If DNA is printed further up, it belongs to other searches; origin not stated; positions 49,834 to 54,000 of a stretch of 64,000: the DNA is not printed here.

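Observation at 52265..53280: Near-identical 102-bp tandem repeats inside the NTPase gene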

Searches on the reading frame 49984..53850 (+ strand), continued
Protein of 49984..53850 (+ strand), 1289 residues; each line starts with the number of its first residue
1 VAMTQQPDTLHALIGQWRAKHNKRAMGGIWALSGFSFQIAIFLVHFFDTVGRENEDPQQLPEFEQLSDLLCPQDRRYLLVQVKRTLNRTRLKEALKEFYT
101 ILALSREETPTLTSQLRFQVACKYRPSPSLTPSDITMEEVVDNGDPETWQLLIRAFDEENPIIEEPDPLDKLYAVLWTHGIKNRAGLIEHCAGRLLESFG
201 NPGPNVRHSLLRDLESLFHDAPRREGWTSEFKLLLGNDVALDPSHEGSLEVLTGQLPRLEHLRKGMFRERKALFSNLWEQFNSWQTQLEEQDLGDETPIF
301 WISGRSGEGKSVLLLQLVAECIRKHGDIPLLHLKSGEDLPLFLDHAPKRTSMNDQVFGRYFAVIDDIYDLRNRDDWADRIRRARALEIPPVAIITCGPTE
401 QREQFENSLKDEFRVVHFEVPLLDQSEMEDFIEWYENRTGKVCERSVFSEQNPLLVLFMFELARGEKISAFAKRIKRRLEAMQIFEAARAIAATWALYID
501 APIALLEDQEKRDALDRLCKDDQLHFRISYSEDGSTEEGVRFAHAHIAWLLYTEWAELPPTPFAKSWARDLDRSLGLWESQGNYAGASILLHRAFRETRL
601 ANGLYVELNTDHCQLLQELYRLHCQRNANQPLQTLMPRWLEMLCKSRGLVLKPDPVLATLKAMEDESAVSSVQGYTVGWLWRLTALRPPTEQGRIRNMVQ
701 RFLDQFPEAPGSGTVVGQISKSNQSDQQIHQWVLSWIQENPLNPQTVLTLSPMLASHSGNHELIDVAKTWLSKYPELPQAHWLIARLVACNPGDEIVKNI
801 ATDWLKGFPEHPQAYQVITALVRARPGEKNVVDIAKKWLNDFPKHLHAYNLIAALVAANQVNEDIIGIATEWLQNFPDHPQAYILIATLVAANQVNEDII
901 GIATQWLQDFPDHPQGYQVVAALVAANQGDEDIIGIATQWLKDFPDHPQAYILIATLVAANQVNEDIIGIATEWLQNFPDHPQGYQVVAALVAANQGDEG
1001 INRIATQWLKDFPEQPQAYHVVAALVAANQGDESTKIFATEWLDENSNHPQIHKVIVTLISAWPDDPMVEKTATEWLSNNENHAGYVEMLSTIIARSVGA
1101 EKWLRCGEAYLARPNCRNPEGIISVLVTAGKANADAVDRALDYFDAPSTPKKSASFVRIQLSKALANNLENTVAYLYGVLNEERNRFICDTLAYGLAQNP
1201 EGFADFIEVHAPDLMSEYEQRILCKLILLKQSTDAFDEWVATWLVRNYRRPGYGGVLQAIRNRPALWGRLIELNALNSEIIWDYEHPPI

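Call 26: find_encoding_contigs(protein=P0012, flank=8000, max_places=6)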
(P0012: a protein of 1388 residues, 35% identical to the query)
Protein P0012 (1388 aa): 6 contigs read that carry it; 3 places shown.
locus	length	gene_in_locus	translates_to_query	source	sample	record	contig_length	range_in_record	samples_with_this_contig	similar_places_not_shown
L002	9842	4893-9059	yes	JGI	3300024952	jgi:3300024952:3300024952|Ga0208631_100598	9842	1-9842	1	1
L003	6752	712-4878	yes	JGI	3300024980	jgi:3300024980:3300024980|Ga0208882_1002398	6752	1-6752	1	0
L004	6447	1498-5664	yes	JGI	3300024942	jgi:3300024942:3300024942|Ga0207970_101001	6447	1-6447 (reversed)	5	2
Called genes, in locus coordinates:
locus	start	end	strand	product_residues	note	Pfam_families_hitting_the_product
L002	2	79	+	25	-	?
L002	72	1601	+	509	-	PF00361:Proton_antipo_M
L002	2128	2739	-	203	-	-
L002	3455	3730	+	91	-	PF04365:BrnT_toxin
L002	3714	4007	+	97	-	PF14384:BrnA_antitoxin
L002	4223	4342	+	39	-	PF03693:ParD_antitoxin (weak)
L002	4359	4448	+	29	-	-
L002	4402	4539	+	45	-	-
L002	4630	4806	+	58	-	PF05016:ParE_toxin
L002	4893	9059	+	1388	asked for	PF13428:TPR_14 (faint), PF01563:Alpha_E3_glycop (faint)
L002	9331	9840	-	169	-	?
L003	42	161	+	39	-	PF03693:ParD_antitoxin (weak)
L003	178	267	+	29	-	-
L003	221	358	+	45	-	-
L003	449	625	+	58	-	PF05016:ParE_toxin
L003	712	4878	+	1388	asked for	PF13428:TPR_14 (faint), PF01563:Alpha_E3_glycop (faint)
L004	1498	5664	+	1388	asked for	PF13428:TPR_14 (faint), PF01563:Alpha_E3_glycop (faint)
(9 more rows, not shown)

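Call 30: find_related_loci(query=window:49984-53850:+, collection=metagenome_contigs, flank=6000)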
Query window:49984-53850:+ (1289 aa) in metagenome_contigs; peptide patterns used: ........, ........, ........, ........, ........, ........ (x = any residue, [..] = any of these).
15 stretches matched a pattern, but none encodes a relative of the query by tblastn (E <= 1e-3).

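Call 56: list_cluster_members(proteins=[P0001, P0048, P0038, P0056, P0024])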
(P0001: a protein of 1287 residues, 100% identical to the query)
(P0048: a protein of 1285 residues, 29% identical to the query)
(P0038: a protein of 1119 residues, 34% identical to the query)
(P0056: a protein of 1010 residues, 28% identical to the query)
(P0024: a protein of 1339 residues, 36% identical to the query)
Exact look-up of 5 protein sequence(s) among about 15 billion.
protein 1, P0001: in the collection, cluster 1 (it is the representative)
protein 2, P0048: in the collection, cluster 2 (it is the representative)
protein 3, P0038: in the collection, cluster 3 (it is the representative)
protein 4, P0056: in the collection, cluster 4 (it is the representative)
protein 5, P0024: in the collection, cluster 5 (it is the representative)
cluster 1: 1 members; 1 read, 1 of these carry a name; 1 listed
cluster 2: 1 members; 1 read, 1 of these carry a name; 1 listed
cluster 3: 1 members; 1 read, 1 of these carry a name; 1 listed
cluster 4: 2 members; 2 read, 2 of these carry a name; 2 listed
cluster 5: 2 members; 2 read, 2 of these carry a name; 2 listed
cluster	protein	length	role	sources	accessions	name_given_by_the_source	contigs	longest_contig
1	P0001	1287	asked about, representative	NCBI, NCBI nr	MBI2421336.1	MAG: hypothetical protein HYV27_00805 [Candidatus Hydrogenedentes bacterium] | hypothetical protein [Candidatus Hydrogenedentota bacterium]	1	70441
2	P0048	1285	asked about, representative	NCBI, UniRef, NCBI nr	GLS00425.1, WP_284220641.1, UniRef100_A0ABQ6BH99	hypothetical protein GCM10007859_04310 [Brevundimonas denitrificans] | ATP-binding protein n=1 Tax=Brevundimonas denitrificans TaxID=1443434 ... | hypothetical protein [Brevundimonas denitrificans]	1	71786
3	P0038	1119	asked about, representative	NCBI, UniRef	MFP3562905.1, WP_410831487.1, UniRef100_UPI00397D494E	hypothetical protein [Paraburkholderia sp. SIMBA_030] | hypothetical protein n=1 Tax=Paraburkholderia sp. SIMBA_030 TaxID=3085773 ...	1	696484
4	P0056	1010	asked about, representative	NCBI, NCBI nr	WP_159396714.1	hypothetical protein [Sorangium cellulosum]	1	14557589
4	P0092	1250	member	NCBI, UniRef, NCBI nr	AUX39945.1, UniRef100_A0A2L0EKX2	uncharacterized protein SOCE26_013400 [Sorangium cellulosum] | Uncharacterized protein n=2 Tax=Sorangium cellulosum TaxID=56 RepID=A0A2L0EKX2_SORCE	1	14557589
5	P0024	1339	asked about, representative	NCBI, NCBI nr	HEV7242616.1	MAG TPA: hypothetical protein VGQ36_25530 [Thermoanaerobaculia bacterium] | hypothetical protein [Thermoanaerobaculia bacterium]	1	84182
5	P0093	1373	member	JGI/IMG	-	hypothetical protein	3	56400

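Call 58: search_protein_families(library=pfam, proteins=[P0003, P0004, P0006, P0014, P0015, P0025, P0048], max_evalue=0.001)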
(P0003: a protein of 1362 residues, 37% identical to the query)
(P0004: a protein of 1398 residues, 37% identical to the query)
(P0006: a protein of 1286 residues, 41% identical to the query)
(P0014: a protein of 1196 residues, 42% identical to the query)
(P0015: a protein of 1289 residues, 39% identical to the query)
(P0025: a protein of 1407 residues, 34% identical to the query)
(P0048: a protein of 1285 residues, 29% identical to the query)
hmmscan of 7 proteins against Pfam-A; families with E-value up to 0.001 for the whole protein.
P0003 (1362 aa): 3 families
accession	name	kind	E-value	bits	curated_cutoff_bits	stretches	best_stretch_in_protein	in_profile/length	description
PF25199.1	nSTAND_NTPase5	-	1.2e-05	25.6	34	1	295-367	34-105/145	Novel STAND NTPase 5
PF24883.2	NPHP3_N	-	0.00054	20.6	24.8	0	284-340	12-60/164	Nephrocystin 3, N-terminal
PF08713.17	DNA_alkylation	-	0.00081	19.6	21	0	1104-1174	33-103/213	DNA alkylation repair enzyme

P0004 (1398 aa): 1 family
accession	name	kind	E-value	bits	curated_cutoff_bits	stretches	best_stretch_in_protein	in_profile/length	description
PF25199.1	nSTAND_NTPase5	-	5e-06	26.8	34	1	276-372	14-105/145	Novel STAND NTPase 5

P0006 (1286 aa): 4 families
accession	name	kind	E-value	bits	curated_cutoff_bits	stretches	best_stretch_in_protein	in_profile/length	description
PF07532.17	Big_4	-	8.6e-10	38.5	22.1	0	1058-1078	20-41/59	Bacterial Ig-like domain (group 4)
PF25199.1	nSTAND_NTPase5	-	6e-07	29.8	34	1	294-372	37-109/145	Novel STAND NTPase 5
PF20109.4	Trans_reg_dom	-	0.00012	22.8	23.8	0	796-836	17-55/60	Proteobacterial transcriptional regulator-like domain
PF16365.12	EutK_C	-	0.00054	20.3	27.5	0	508-524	27-43/52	Ethanolamine utilization protein EutK C-terminus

P0014 (1196 aa): 3 families
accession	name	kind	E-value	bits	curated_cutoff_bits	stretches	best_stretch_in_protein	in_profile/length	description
PF16220.10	DUF4880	-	4.2e-07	30.2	25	0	999-1026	10-37/43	Domain of unknown function (DUF4880)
PF25199.1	nSTAND_NTPase5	-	2.2e-06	28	34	1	293-374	31-106/145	Novel STAND NTPase 5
PF01365.27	RYDR_ITPR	-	7.1e-05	22.9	22.3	0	859-917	89-138/201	RIH domain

P0015 (1289 aa): 3 families
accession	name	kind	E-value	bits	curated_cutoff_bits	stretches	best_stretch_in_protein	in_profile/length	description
PF13646.12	HEAT_2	-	5.4e-09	36.6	27.7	0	1037-1102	12-73/88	HEAT repeats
PF16220.10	DUF4880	-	4.5e-07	30.1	25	0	768-792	14-38/43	Domain of unknown function (DUF4880)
PF25199.1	nSTAND_NTPase5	-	1.6e-06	28.4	34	1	298-375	25-105/145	Novel STAND NTPase 5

P0025 (1407 aa): 1 family
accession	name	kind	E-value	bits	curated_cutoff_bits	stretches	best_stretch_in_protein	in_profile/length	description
PF25199.1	nSTAND_NTPase5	-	5e-08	33.3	34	1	275-363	21-106/145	Novel STAND NTPase 5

P0048 (1285 aa): 2 families
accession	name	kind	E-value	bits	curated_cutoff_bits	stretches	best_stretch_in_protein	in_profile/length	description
PF25199.1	nSTAND_NTPase5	-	7.4e-07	29.5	34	1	289-375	31-110/145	Novel STAND NTPase 5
PF10236.15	DAP3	-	0.0007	19.3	23.1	0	287-350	11-69/311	Mitochondrial ribosomal death-associated protein 3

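Call 59: find_encoding_contigs(protein=P0017, flank=8000, max_places=1)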
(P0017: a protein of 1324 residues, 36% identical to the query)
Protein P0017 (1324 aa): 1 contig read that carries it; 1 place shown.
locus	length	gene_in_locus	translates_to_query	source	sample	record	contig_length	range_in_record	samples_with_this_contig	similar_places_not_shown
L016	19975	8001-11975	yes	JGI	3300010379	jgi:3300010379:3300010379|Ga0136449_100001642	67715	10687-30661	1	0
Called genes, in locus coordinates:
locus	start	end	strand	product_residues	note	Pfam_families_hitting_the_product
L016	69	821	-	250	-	PF04008:Adenosine_kin (weak)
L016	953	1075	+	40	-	-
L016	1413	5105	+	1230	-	PF00069:Pkinase, PF07714:PK_Tyr_Ser-Thr, PF00515:TPR_1 (faint), PF07719:TPR_2 (faint), PF10952:DUF2753 (faint), PF13431:TPR_17 (faint), PF13424:TPR_12 (weak), PF13374:TPR_10 (weak), +5 more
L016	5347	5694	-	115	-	-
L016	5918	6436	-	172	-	-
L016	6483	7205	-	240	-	PF00106:adh_short, PF13561:adh_short_C2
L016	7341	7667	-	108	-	-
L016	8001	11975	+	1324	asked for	PF01563:Alpha_E3_glycop (faint)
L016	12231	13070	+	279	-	PF00578:AhpC-TSA (faint)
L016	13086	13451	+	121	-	-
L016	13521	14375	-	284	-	PF04072:LCM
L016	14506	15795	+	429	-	-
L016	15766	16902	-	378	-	PF00633:HHH (faint), PF14520:HHH_5, PF02481:DNA_processg_A, PF18306:LDcluster4 (weak), PF17782:WHD_DprA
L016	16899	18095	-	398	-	PF00465:Fe-ADH, PF13685:Fe-ADH_2, PF01761:DHQ_synthase, PF24621:DHQS_C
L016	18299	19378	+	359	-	PF02163:Peptidase_M50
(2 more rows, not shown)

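Call 60: find_encoding_contigs(protein=P0025, flank=8000, max_places=1)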
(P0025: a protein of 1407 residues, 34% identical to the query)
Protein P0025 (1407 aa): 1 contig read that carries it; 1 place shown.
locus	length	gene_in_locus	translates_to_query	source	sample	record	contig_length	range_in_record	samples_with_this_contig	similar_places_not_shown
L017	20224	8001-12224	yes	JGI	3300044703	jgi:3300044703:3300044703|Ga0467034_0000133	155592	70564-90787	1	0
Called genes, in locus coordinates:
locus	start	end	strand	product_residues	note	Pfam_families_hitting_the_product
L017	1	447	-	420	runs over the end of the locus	PF04434:SWIM (weak), PF01609:DDE_Tnp_1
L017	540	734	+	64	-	PF21983:NikA-like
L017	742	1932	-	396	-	-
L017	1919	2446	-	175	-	PF14280:DUF4365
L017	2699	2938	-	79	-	PF12844:HTH_19, PF13560:HTH_31, PF13443:HTH_26, PF01381:HTH_3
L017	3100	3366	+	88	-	-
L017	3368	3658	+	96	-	-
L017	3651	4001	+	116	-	PF13560:HTH_31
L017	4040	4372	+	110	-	PF13560:HTH_31 (faint), PF01381:HTH_3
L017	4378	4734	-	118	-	-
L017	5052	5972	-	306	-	PF01370:Epimerase, PF13460:NAD_binding_10 (faint)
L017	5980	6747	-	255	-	PF01061:ABC2_membrane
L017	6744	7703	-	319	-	PF00005:ABC_tran, PF13304:AAA_21 (weak), PF13732:DrrA1-3_C (weak)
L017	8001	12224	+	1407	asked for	PF25199:nSTAND_NTPase5 (weak)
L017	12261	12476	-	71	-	PF13271:DUF4062 (weak)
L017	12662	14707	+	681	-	PF07679:I-set (faint), PF13927:Ig_3 (weak), PF19081:Ig_7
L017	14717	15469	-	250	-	-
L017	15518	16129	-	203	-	PF06736:TMEM175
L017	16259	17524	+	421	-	PF25919:BSH_CusB (faint), PF25917:BSH_RND, PF25973:BSH_CzcB, PF25989:YknX_C (weak)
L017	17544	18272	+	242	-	PF00005:ABC_tran, PF02463:SMC_N (faint), PF13304:AAA_21 (faint)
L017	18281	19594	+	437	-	PF12704:MacB_PCD, PF02687:FtsX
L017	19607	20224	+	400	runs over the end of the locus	PF12704:MacB_PCD, PF02687:FtsX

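Call 61: find_encoding_contigs(protein=P0021, flank=8000, max_places=2)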
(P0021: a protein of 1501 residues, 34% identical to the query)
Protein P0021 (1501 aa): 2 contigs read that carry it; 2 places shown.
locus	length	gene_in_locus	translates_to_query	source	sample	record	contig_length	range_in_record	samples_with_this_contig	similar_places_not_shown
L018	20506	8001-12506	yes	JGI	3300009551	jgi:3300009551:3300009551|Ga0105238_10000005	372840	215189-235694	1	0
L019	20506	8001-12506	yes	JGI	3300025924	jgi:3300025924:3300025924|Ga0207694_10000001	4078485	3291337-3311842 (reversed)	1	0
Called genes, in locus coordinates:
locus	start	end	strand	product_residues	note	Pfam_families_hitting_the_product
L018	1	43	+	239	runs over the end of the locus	PF00892:EamA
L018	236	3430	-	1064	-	PF00015:MCPsignal, PF00496:SBP_bac_5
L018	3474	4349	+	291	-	PF00348:polyprenyl_synt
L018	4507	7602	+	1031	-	PF02012:BNR (faint), PF00041:fn3, PF18911:PKD_4, PF00801:PKD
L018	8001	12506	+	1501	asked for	PF13428:TPR_14 (faint), PF25199:nSTAND_NTPase5 (weak), PF14559:TPR_19 (faint), PF03210:Paramyx_P_V_C (faint)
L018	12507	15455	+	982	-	PF00675:Peptidase_M16, PF05193:Peptidase_M16_C, PF00675:Peptidase_M16, PF05193:Peptidase_M16_C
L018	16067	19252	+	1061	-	PF13620:CarboxypepD_reg, PF13715:CarbopepD_reg_2, PF17210:SdrD_B (weak), PF17802:SpaA (weak), PF22904:NOMO1-like_2nd (weak)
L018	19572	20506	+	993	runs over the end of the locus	PF13620:CarboxypepD_reg, PF13715:CarbopepD_reg_2, PF17210:SdrD_B (weak), PF17802:SpaA (faint), PF22904:NOMO1-like_2nd (faint), PF07715:Plug (weak), PF25183:OMP_b-brl_4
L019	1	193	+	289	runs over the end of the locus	PF00892:EamA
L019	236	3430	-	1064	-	PF00015:MCPsignal, PF00496:SBP_bac_5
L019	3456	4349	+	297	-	PF00348:polyprenyl_synt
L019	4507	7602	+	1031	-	PF02012:BNR (faint), PF00041:fn3, PF18911:PKD_4, PF00801:PKD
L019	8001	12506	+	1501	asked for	PF13428:TPR_14 (faint), PF25199:nSTAND_NTPase5 (weak), PF14559:TPR_19 (faint), PF03210:Paramyx_P_V_C (faint)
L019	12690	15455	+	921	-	PF00675:Peptidase_M16, PF05193:Peptidase_M16_C, PF00675:Peptidase_M16, PF05193:Peptidase_M16_C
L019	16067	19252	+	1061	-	PF13620:CarboxypepD_reg, PF13715:CarbopepD_reg_2, PF17210:SdrD_B (weak), PF17802:SpaA (weak), PF22904:NOMO1-like_2nd (weak)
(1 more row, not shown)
